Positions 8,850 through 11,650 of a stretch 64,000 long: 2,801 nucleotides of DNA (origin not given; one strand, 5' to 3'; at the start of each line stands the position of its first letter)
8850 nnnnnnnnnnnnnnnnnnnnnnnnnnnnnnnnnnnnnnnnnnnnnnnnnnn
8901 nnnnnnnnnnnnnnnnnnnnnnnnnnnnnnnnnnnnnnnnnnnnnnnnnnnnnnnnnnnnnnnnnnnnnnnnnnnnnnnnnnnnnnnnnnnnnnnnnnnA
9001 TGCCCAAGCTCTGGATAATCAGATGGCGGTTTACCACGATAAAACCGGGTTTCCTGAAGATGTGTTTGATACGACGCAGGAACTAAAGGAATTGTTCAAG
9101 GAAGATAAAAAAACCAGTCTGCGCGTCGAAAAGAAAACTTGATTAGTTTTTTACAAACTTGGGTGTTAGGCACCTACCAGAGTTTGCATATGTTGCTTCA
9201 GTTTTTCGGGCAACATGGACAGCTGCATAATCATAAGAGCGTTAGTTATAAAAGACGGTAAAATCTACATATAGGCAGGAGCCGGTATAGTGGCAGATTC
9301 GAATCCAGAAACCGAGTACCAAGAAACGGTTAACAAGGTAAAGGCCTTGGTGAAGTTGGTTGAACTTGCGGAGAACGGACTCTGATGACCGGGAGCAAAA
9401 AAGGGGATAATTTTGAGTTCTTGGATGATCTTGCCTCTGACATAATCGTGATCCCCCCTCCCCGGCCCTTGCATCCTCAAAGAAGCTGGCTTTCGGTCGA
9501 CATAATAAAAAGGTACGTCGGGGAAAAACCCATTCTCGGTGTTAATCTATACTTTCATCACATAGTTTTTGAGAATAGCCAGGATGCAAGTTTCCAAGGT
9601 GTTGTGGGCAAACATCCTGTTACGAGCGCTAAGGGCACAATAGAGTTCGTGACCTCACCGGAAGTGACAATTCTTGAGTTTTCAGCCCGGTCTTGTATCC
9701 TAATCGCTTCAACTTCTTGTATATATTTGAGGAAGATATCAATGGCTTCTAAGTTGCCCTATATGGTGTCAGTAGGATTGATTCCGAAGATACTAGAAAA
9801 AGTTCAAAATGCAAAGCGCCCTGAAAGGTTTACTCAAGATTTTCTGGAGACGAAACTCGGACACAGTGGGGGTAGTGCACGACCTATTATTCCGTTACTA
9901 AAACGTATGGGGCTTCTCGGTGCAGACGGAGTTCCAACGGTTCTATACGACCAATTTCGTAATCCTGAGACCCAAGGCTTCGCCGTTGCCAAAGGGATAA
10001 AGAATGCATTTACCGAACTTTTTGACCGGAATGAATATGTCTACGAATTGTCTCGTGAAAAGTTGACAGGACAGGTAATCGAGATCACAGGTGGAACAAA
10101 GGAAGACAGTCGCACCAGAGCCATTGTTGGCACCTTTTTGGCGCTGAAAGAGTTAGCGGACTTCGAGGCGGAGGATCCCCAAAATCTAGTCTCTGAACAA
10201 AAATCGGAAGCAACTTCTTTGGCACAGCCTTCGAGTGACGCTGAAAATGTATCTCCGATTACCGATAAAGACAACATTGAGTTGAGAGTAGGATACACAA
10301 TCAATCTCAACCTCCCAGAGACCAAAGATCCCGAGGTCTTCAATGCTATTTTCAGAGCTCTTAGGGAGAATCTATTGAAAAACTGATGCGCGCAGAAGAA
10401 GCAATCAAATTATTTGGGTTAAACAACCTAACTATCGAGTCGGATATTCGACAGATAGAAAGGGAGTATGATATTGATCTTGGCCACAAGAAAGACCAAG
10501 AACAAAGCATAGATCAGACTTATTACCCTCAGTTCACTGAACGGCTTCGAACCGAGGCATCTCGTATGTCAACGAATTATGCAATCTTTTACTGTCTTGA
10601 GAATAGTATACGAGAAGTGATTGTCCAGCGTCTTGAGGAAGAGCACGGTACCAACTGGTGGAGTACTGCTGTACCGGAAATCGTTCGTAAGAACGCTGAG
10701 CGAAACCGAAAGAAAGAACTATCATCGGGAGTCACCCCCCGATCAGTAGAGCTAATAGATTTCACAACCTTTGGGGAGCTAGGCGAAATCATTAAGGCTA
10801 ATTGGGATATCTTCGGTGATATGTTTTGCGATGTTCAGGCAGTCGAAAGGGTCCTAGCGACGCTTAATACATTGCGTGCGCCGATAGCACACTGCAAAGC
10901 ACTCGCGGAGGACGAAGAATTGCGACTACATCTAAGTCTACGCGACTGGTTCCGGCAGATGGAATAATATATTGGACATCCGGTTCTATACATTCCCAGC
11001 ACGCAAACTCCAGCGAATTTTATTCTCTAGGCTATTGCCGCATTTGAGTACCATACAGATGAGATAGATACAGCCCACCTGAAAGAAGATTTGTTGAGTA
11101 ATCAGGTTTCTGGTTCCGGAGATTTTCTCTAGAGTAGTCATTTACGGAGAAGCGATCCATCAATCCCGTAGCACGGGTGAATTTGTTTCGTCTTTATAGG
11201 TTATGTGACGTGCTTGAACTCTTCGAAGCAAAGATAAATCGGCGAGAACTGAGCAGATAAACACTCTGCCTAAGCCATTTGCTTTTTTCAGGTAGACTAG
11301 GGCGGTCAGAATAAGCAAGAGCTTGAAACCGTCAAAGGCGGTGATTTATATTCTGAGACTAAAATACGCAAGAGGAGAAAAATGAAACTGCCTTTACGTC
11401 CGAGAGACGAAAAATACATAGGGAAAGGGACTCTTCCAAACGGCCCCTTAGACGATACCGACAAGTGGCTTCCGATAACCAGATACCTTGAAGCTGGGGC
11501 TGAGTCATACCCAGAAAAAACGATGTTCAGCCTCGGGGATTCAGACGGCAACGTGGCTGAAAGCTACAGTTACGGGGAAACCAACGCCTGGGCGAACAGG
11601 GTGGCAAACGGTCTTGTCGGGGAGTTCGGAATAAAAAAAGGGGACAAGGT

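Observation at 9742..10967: Coupled two-gene module with an Rx4H HEPN-like protein inside a foreign insertion: candidate undescribed toxin or abortive-infection system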

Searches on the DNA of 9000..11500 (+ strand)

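Call 62: search_rna_families(source=window, start=9000, end=11500, threshold=evalue, max_evalue=1)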
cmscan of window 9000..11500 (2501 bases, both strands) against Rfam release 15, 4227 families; matches with E-value up to 1: 0.
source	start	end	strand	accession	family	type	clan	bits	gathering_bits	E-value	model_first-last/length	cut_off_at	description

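Call 82: search_dna_similar(query=L038:935-2165:+, collection=ecoli_genomes, mode=distant, max_rows=15)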
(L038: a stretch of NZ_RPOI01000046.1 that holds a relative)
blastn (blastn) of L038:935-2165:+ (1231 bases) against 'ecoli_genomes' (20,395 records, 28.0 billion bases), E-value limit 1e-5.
No match.
